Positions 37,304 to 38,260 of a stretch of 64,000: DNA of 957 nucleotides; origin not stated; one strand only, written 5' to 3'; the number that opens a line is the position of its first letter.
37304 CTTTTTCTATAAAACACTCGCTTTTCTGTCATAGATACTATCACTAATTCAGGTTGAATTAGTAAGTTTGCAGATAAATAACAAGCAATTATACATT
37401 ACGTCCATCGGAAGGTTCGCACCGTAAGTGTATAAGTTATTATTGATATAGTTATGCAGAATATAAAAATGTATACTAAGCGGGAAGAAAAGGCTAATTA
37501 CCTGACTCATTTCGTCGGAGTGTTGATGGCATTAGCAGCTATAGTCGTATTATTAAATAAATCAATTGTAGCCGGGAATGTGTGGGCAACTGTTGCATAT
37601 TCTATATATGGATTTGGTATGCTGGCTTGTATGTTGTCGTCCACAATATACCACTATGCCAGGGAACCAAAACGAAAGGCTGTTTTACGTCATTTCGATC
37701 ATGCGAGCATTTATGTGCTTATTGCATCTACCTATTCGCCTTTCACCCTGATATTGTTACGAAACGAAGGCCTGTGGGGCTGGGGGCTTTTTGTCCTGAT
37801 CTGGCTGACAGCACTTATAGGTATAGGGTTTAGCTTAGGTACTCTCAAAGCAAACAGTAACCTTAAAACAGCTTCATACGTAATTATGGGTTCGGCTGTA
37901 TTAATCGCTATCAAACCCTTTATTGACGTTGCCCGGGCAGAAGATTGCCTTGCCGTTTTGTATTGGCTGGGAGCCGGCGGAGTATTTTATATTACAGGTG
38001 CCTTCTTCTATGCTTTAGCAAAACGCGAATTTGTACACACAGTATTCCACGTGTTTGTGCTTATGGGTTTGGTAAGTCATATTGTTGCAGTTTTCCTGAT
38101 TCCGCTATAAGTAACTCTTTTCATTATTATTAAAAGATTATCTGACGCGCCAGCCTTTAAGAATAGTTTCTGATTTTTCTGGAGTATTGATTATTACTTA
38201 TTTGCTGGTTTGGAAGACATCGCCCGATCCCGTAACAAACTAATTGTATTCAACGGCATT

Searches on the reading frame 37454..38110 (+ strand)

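Call 56: search_protein_families(library=pfam, proteins=[window:37454-38110:+], max_evalue=0.001)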
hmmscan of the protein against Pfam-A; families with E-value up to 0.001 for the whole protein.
window:37454-38110:+ (218 aa): 1 family
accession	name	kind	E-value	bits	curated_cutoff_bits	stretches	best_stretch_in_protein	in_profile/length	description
PF03006.26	HlyIII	-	1.8e-40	139.5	26.2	1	8-210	2-224/224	Haemolysin-III related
